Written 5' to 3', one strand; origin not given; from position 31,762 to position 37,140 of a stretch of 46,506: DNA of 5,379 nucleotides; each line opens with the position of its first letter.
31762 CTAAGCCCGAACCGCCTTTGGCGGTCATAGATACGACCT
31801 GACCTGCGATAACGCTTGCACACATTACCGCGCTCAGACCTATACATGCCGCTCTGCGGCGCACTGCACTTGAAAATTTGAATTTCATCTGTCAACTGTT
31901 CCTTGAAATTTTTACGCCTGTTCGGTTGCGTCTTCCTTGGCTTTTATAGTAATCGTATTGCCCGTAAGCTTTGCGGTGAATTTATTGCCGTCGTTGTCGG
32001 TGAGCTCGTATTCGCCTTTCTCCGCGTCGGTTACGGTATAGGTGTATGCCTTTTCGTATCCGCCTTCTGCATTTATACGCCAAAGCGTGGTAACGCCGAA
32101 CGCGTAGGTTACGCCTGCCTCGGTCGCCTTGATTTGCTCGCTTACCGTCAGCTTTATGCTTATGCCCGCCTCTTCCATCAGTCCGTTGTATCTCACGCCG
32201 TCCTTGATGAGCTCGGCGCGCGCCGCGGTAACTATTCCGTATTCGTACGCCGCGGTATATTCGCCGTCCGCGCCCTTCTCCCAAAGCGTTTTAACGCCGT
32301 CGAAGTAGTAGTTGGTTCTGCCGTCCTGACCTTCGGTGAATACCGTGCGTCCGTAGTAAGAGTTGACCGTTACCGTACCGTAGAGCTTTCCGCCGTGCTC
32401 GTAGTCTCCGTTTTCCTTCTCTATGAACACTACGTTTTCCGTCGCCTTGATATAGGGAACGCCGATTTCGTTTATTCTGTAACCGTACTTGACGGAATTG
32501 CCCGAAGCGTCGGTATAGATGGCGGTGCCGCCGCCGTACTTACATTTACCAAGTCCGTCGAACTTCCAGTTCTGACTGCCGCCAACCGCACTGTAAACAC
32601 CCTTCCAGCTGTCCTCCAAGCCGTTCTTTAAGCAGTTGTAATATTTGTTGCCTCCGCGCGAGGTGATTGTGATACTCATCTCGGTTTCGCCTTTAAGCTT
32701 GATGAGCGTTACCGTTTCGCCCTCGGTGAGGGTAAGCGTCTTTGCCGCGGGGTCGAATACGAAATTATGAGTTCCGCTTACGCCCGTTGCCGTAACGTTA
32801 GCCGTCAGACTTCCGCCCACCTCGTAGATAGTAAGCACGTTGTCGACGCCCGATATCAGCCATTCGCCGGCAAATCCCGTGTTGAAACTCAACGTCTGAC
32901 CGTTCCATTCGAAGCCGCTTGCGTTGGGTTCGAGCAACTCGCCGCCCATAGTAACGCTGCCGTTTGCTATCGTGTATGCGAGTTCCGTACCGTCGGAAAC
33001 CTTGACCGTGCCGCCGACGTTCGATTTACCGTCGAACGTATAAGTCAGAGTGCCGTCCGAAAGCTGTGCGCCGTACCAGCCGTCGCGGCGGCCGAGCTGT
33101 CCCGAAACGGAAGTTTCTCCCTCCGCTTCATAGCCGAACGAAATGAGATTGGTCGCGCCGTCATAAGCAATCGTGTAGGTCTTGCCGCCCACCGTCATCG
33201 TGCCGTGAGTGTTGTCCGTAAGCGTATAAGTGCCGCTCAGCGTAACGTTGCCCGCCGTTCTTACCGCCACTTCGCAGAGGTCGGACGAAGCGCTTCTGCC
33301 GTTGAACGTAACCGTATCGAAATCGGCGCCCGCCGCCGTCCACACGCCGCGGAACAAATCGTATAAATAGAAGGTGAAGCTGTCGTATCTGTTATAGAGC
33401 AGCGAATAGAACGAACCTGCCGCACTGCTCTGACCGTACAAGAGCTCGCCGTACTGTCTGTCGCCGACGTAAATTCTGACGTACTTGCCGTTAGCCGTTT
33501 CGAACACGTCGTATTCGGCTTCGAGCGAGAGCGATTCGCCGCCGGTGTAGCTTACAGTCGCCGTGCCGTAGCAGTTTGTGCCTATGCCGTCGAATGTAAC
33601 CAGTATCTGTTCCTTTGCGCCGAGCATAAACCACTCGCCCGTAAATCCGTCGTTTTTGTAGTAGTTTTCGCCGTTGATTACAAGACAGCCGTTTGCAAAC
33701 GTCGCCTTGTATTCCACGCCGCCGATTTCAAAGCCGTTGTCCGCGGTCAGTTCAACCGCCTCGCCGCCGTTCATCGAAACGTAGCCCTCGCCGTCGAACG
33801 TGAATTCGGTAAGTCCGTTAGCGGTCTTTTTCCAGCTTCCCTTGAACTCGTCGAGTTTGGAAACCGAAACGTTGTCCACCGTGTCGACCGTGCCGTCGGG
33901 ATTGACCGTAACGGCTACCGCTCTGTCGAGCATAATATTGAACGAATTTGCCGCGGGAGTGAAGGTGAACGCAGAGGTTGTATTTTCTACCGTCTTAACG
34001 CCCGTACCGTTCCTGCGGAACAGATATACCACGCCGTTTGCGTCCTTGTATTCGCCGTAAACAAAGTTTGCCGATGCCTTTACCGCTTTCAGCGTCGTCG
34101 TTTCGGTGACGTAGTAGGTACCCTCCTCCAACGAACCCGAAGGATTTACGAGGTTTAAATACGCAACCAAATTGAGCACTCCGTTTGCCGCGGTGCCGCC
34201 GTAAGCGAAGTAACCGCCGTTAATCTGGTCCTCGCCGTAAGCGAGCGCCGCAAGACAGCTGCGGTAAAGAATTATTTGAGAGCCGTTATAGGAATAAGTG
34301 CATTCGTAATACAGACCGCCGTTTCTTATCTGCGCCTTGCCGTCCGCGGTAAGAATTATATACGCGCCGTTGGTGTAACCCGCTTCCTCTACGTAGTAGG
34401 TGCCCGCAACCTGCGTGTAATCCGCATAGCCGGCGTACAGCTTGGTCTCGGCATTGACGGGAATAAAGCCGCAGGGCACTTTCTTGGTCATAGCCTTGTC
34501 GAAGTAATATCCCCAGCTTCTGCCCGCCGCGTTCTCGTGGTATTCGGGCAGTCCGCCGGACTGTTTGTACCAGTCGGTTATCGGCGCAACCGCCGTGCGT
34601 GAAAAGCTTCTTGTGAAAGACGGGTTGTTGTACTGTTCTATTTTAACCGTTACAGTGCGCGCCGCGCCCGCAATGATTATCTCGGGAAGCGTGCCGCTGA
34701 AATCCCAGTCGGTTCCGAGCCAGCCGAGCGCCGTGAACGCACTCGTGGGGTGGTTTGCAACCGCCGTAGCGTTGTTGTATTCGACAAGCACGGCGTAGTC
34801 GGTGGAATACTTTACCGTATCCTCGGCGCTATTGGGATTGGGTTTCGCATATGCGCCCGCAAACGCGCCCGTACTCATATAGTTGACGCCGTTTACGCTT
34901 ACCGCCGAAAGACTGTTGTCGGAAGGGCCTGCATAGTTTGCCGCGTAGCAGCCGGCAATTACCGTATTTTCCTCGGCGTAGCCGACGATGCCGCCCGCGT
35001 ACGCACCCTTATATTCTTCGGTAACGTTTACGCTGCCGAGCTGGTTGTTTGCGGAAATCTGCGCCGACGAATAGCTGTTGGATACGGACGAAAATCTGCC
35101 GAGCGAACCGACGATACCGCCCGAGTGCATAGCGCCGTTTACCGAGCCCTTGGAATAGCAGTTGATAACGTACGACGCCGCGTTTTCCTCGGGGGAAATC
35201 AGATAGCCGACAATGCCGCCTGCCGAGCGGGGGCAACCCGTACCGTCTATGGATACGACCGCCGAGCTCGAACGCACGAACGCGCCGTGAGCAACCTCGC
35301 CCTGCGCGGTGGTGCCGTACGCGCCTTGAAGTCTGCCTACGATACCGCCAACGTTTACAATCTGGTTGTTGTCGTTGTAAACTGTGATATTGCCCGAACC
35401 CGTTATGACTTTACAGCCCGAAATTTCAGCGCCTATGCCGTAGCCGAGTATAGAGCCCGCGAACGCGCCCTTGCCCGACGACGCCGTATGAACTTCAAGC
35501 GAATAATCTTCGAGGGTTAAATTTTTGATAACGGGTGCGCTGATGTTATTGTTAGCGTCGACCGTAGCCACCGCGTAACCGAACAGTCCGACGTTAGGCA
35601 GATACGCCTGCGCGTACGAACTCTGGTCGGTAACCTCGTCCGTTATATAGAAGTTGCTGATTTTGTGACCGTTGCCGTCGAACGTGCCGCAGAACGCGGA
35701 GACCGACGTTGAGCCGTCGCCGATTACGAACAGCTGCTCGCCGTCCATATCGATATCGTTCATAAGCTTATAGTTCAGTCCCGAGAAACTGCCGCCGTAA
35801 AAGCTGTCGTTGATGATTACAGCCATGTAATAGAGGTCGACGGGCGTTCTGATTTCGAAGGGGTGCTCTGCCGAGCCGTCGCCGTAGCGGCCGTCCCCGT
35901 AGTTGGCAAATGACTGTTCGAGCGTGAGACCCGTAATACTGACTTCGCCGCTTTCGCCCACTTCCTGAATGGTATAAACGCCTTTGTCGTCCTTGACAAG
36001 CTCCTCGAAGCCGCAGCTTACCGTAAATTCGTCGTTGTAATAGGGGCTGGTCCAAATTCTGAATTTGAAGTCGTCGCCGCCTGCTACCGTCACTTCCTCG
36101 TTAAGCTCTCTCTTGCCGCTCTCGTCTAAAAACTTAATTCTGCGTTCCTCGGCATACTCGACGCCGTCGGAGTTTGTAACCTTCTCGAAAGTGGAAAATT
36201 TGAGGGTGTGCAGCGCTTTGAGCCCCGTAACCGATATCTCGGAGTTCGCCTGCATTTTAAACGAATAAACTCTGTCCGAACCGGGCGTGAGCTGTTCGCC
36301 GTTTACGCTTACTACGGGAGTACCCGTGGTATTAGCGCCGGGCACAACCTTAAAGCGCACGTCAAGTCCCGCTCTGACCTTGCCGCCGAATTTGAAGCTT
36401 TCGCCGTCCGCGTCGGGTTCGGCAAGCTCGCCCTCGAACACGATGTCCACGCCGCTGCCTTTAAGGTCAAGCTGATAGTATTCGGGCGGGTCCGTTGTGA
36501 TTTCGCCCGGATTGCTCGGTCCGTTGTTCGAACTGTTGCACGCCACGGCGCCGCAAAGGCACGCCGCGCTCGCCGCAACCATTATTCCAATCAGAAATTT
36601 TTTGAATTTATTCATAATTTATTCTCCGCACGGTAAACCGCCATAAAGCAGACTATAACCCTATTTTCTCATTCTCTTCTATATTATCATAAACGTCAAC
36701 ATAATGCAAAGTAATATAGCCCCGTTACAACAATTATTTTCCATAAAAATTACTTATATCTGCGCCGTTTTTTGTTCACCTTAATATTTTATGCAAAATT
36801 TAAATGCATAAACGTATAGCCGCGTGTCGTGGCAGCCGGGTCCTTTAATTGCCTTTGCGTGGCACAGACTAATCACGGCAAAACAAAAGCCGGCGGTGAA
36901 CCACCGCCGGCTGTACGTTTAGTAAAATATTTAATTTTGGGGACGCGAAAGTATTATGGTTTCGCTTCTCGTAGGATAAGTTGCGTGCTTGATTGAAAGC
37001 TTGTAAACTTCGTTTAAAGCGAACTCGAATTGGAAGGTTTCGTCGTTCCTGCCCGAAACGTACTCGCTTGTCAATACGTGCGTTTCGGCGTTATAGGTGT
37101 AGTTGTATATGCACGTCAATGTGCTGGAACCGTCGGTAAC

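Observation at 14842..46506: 31.6-kb single-strand block joins a MoxR/DUF58-type vWA module, five giant or orphan surface proteins and an Opp importer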

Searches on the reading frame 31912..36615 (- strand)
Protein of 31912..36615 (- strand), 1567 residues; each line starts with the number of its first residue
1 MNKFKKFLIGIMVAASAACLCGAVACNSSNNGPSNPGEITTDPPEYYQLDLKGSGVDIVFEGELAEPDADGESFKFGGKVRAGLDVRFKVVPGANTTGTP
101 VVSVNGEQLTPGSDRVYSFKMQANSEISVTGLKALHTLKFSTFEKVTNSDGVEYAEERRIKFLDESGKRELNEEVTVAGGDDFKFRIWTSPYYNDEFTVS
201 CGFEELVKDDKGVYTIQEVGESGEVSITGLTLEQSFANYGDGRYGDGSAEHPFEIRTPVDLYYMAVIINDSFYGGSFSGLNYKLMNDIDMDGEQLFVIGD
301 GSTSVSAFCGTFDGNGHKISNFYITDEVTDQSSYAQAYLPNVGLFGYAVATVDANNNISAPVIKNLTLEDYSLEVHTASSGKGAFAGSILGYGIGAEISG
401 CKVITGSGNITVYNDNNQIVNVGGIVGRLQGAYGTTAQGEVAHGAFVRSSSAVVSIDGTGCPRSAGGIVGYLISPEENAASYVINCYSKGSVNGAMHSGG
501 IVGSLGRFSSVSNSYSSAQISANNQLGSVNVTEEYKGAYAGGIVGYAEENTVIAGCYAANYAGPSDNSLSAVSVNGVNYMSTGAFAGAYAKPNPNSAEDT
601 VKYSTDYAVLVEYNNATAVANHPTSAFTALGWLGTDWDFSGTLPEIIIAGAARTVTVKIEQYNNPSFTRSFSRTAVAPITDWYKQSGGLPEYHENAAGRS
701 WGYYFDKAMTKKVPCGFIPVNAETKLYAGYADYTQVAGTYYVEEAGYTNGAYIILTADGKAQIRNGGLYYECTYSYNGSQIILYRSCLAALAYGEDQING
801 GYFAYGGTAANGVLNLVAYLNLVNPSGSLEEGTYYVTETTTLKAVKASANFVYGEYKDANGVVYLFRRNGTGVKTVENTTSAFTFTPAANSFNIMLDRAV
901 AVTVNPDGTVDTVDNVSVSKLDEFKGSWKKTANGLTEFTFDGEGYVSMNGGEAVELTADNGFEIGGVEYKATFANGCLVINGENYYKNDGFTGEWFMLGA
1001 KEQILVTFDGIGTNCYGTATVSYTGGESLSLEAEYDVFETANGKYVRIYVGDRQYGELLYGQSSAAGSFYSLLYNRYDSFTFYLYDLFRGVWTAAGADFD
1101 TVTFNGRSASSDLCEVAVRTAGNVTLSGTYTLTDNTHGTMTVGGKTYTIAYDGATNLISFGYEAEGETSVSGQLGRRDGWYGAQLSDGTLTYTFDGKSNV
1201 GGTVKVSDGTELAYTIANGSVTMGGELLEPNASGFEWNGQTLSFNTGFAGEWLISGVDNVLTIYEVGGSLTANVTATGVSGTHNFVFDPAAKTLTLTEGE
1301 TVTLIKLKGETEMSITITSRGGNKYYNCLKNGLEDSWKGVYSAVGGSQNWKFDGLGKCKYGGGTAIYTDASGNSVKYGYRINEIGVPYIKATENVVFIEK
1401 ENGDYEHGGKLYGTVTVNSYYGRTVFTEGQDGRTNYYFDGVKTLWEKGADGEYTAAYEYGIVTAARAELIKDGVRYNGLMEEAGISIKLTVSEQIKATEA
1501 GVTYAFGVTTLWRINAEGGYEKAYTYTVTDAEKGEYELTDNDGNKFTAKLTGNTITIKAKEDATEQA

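Call 4: search_protein_families(library=pfam, proteins=[window:31912-36615:-], max_evalue=0.01)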
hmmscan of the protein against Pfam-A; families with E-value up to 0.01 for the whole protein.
window:31912-36615:- (1567 aa): 1 family
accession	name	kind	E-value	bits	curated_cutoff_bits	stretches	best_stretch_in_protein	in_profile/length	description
PF07581.17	Glug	-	0.00053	20.7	20.5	0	494-520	1-27/28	The GLUG motif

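Call 38: search_protein_families(library=ncbifam, proteins=[window:31912-36615:-], max_evalue=0.01)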
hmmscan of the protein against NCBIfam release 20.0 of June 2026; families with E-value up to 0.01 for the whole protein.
window:31912-36615:- (1567 aa): 0 families

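Call 40: search_solved_structures(query=window:31912-36615:-, max_evalue=0.1)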
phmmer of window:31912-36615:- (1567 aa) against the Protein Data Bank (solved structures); distinct sequences matched with E-value up to 0.1: 0.
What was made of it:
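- Tried and rejected: GLUG has no PDB sequence relative (call 40).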

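Call 53: search_protein_families(library=pfam, proteins=[window:31912-36615:-], max_evalue=5)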
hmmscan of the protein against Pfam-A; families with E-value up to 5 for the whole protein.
window:31912-36615:- (1567 aa): 2 families
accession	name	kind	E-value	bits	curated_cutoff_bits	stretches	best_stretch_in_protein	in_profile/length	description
PF07581.17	Glug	-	0.00053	20.7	20.5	2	494-520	1-27/28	The GLUG motif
PF18692.7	DUF5640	-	0.073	13.4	28.5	2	1518-1565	9-55/85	Family of unknown function (DUF5640)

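Call 70: find_related_loci(query=A3, collection=metagenome_contigs, flank=10000)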
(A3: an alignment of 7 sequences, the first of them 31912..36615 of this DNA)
Query A3 (1567 aa) in metagenome_contigs; peptide patterns used: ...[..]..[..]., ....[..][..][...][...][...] (x = any residue, [..] = any of these).
600 stretches matched a pattern (row limit reached: there are more); 306 encode a relative of the query (tblastn E <= 1e-3); the best 80 are kept; 80 distinct loci.
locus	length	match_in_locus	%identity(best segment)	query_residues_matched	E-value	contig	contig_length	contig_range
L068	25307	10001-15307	26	1-1106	1e-51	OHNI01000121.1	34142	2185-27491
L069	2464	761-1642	29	245-575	6e-20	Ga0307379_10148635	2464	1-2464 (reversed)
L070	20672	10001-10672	33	280-563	2e-19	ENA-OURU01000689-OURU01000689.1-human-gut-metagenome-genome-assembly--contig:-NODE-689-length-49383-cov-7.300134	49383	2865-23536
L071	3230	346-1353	29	242-562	2e-17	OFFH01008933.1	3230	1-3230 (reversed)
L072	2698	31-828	30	244-527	2e-17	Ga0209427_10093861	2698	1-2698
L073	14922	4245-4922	32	280-565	5e-17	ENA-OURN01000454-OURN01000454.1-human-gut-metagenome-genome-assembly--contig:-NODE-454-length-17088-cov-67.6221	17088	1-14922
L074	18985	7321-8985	32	236-558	7e-17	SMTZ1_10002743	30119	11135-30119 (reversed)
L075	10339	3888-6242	32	254-562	4e-16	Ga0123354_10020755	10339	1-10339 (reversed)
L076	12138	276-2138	29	203-568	7e-16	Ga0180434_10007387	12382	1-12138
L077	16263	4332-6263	28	242-558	2e-15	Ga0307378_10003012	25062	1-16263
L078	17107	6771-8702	31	243-557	3e-15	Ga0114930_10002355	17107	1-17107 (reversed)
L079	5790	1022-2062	27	245-639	2e-15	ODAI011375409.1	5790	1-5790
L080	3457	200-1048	29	203-522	3e-15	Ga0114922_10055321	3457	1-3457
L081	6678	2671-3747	27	108-515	3e-15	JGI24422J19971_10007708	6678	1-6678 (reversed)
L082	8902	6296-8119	29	245-632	6e-15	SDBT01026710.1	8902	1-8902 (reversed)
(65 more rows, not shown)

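Call 73: search_protein_families(library=pfam, proteins=[L068:73-795:+, L068:876-1979:+, L068:10001-14083:+, L068:14093-18094:+, L068:18359-22399:+, L068:22652-24157:+, L068:24222-25109:+], max_evalue=0.001)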
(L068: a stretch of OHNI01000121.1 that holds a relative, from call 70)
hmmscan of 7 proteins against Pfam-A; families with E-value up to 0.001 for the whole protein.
L068:73-795:+ (240 aa): 1 family
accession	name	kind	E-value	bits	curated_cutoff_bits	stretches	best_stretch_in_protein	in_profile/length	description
PF07523.18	Big_3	-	0.00018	22.1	21.2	1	77-138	3-65/68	Bacterial Ig-like domain (group 3)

L068:876-1979:+ (367 aa): 1 family
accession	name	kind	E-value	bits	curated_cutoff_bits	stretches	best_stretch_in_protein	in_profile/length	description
PF09479.16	Flg_new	-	9.8e-09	35.6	27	0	36-106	1-54/65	Listeria-Bacteroides repeat domain (List_Bact_rpt)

L068:10001-14083:+ (1360 aa): 2 families
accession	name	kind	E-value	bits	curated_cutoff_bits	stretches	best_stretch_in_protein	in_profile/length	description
PF09479.16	Flg_new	-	4e-15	56.1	27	1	38-101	1-65/65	Listeria-Bacteroides repeat domain (List_Bact_rpt)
PF07581.17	Glug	-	1.1e-08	35.3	20.5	0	410-435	2-27/28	The GLUG motif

L068:14093-18094:+ (1333 aa): 2 families
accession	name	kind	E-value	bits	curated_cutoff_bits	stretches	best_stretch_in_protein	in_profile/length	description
PF09479.16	Flg_new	-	1.1e-12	48.3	27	1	36-98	1-64/65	Listeria-Bacteroides repeat domain (List_Bact_rpt)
PF15016.13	C5orf34_C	-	0.00035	20.7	27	0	980-1024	12-56/82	C5orf34 C-terminal domain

L068:18359-22399:+ (1346 aa): 1 family
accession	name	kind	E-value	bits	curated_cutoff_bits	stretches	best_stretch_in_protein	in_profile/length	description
PF09479.16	Flg_new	-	5.5e-25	87.7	27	3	34-97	1-65/65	Listeria-Bacteroides repeat domain (List_Bact_rpt)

L068:22652-24157:+ (501 aa): 4 families
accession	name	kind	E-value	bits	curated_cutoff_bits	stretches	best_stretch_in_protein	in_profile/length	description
PF00478.31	IMPDH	-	6.2e-108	361.3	25.6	1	11-489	3-345/345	IMP dehydrogenase / GMP reductase domain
PF00571.33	CBS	-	7.3e-14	52.3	24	2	163-214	1-50/57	CBS domain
PF01070.24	FMN_dh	-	0.00011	21.8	24.9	1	302-384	236-305/350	FMN-dependent dehydrogenase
PF03060.21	NMO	-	0.00014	21.9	28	0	314-395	167-236/331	Nitronate monooxygenase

L068:24222-25109:+ (295 aa): 2 families
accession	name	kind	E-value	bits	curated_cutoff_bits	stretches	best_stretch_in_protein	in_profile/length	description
PF12710.13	HAD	-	2.8e-08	34.8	27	1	22-221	1-189/189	haloacid dehalogenase-like hydrolase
PF06888.18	Put_Phosphatase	-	8.2e-07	29.1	27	1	22-221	3-186/234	Putative Phosphatase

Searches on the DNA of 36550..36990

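Call 75: search_rna_families(source=window, start=36550, end=36990, threshold=evalue, max_evalue=1)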
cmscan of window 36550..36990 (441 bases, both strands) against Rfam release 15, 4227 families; matches with E-value up to 1: 2.
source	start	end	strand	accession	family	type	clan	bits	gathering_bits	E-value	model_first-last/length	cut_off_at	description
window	36859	36986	+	RF00007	U12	Gene; snRNA; splicing;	CL00006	20.9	53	0.047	1-151/151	no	U12 minor spliceosomal RNA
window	36811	36919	-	RF03508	mir-970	Gene; miRNA;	-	20.7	53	0.21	1-74/74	no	mir-970 microRNA precursor family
